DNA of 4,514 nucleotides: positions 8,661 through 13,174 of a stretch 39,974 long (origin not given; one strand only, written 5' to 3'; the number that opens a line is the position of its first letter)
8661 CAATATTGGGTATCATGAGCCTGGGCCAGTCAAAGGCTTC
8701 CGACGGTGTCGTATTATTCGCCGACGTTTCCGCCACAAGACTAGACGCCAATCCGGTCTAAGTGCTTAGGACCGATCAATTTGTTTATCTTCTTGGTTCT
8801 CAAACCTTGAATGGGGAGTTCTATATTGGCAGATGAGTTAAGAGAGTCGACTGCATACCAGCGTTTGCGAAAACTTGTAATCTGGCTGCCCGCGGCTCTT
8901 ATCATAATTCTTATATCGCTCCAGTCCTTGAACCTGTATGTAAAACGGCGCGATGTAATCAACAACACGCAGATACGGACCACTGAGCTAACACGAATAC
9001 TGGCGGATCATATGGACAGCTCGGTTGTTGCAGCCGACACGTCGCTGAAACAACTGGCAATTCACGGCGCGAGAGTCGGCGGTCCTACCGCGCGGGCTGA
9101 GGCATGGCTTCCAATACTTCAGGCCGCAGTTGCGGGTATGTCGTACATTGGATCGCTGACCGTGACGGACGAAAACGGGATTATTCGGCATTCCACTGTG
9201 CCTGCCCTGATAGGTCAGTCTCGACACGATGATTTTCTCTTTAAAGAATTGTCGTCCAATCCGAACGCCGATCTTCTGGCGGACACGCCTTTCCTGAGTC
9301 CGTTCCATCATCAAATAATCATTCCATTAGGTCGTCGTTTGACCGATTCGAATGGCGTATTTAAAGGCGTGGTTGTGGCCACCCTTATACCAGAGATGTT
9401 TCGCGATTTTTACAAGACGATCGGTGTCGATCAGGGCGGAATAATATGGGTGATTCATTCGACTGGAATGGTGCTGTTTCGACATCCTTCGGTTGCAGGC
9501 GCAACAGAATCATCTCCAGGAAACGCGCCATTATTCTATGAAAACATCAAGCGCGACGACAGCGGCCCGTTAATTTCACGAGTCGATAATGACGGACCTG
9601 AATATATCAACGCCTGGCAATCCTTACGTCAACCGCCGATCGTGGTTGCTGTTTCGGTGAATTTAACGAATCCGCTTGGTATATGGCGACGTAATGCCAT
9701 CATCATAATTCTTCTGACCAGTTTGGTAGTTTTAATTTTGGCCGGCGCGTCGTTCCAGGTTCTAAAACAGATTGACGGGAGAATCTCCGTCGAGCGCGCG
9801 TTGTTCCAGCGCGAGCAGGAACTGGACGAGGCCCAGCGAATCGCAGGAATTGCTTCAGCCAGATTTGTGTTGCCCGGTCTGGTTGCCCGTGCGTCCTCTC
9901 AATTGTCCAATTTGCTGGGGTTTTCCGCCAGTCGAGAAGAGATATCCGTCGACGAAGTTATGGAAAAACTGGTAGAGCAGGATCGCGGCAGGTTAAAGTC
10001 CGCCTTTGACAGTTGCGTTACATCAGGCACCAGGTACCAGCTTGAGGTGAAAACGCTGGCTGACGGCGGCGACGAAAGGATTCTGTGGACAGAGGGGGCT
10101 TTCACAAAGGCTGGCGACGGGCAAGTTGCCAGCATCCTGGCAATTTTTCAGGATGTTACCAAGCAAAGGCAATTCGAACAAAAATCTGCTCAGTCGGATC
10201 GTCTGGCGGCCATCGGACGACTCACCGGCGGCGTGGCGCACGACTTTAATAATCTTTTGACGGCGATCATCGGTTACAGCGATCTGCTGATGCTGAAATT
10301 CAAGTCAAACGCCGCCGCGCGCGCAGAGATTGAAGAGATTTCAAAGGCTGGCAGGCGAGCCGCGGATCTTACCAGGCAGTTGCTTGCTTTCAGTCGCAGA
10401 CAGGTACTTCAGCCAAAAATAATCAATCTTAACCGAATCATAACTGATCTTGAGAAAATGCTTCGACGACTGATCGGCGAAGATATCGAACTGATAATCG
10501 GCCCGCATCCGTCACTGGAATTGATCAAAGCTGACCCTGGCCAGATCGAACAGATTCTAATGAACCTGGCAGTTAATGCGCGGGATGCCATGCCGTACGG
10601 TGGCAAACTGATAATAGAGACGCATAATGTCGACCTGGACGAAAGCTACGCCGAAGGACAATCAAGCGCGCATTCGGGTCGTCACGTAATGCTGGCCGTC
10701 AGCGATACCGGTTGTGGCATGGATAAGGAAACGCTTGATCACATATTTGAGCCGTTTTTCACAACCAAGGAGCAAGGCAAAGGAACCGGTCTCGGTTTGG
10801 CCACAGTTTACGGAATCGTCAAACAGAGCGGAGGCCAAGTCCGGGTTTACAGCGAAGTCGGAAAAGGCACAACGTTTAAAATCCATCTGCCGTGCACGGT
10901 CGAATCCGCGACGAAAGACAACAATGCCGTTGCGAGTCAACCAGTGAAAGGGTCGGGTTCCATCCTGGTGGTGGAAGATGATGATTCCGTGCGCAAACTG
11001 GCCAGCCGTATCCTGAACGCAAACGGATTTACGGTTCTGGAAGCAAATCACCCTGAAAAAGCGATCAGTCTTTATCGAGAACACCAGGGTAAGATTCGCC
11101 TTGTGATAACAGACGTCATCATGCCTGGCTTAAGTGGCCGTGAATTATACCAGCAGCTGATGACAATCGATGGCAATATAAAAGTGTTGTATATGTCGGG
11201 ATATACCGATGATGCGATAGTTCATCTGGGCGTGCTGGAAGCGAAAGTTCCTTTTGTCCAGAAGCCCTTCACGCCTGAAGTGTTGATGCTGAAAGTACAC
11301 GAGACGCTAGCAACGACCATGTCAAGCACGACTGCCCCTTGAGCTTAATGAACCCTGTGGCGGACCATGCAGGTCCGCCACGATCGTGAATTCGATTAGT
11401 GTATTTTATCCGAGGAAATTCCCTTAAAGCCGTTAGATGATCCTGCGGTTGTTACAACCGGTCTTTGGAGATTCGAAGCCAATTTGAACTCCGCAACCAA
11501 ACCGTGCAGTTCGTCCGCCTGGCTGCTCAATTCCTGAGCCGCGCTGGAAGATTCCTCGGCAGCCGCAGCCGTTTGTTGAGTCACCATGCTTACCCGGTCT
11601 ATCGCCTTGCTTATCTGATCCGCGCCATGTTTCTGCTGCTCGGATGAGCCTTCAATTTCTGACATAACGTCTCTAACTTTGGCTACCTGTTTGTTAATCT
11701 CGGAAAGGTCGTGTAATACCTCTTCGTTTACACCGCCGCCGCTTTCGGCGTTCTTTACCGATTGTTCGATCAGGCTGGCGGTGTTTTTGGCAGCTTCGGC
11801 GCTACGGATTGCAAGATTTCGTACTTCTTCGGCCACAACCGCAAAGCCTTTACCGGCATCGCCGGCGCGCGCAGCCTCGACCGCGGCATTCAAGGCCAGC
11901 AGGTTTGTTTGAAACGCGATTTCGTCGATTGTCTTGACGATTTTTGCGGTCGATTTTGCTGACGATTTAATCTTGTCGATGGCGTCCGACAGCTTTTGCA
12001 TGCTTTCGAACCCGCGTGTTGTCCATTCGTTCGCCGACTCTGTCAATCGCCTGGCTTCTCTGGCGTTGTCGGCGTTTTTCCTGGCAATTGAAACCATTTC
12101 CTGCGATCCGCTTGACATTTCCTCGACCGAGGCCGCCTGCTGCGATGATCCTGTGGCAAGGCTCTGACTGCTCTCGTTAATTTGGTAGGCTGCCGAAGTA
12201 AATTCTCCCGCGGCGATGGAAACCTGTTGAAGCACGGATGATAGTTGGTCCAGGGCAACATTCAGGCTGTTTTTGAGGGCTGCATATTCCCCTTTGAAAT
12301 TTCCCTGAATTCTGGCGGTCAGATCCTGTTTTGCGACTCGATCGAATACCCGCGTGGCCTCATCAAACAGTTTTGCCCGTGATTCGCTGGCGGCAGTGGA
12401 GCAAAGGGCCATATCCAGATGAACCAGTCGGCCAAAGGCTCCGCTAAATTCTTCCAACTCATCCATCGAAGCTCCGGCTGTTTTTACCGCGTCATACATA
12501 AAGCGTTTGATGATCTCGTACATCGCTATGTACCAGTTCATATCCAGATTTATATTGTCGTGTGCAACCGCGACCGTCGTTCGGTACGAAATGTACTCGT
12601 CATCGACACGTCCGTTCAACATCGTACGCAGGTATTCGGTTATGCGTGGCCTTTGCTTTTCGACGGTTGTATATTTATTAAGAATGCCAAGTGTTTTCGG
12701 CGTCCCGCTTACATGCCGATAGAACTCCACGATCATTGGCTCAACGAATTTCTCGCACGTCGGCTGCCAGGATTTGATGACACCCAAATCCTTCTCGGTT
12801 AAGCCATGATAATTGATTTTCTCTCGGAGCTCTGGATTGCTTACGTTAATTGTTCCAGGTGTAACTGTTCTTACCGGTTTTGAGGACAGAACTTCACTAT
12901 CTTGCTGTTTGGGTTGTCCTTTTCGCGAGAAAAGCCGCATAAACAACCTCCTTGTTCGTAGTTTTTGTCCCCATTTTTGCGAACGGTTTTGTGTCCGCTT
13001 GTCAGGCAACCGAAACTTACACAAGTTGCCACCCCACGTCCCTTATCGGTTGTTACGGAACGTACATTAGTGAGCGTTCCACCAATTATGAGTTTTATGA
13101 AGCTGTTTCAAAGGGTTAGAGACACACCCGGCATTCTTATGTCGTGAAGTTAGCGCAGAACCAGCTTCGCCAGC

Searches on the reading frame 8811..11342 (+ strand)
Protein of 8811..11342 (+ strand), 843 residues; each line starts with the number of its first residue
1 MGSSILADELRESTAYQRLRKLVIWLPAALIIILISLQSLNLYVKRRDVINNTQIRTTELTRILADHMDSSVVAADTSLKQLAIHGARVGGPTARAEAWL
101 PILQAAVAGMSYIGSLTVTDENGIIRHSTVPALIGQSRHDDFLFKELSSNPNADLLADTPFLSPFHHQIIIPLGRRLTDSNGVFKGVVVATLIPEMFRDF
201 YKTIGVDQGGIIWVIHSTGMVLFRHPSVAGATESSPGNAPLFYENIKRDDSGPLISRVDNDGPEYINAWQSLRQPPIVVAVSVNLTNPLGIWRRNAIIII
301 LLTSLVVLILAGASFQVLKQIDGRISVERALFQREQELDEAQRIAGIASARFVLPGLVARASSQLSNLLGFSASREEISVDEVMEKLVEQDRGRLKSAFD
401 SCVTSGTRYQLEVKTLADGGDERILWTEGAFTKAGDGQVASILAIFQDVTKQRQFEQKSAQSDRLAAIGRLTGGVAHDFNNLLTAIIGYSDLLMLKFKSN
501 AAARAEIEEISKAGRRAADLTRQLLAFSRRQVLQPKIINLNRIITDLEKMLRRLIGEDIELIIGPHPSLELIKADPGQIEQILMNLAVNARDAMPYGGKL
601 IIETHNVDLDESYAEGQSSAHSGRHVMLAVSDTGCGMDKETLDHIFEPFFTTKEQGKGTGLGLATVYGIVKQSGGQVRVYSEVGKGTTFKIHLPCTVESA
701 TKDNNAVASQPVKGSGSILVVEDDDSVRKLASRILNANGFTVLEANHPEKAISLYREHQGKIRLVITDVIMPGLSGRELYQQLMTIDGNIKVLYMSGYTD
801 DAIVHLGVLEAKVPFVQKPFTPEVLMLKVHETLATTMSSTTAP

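Call 10: search_protein_families(library=pfam, proteins=[window:8811-11342:+], max_evalue=0.01)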
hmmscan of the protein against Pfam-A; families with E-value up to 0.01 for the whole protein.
window:8811-11342:+ (843 aa): 6 families
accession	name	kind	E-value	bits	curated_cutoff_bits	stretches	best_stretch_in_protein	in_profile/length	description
PF02518.31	HATPase_c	-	4.8e-24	85.4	26.4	1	575-695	2-109/111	Histidine kinase-, DNA gyrase B-, and HSP90-like ATPase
PF00072.30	Response_reg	-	4e-17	62.8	30.2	1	718-829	1-110/111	Response regulator receiver domain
PF22588.2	dCache_1_like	-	3.4e-09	37.2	27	1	195-280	2-87/89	Histidine kinase sensor domain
PF00512.31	HisKA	-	3.8e-09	36.9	26.9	1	469-531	3-64/66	His Kinase A (phospho-acceptor) domain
PF02743.24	dCache_1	-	2.9e-08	34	45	1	77-272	45-230/240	Cache domain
PF08447.18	PAS_3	-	3.6e-05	24.4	25.6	1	360-444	3-87/89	PAS fold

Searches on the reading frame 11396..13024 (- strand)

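Call 10: search_protein_families(library=pfam, proteins=[window:11396-13024:-], max_evalue=0.01)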
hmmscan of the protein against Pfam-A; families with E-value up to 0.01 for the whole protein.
window:11396-13024:- (542 aa): 4 families
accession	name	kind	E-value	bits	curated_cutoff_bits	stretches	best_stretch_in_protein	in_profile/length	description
PF00015.26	MCPsignal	-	2.3e-41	141.9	34.6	1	328-482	4-172/172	Methyl-accepting chemotaxis protein (MCP) signalling domain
PF11563.14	Protoglobin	-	7.6e-30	104.4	25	1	64-211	3-151/158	Protoglobin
PF18947.5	HAMP_2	-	3.7e-05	24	24.3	1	221-259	25-63/67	HAMP domain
PF00672.30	HAMP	-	0.0015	19.3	25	0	224-262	14-52/53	HAMP domain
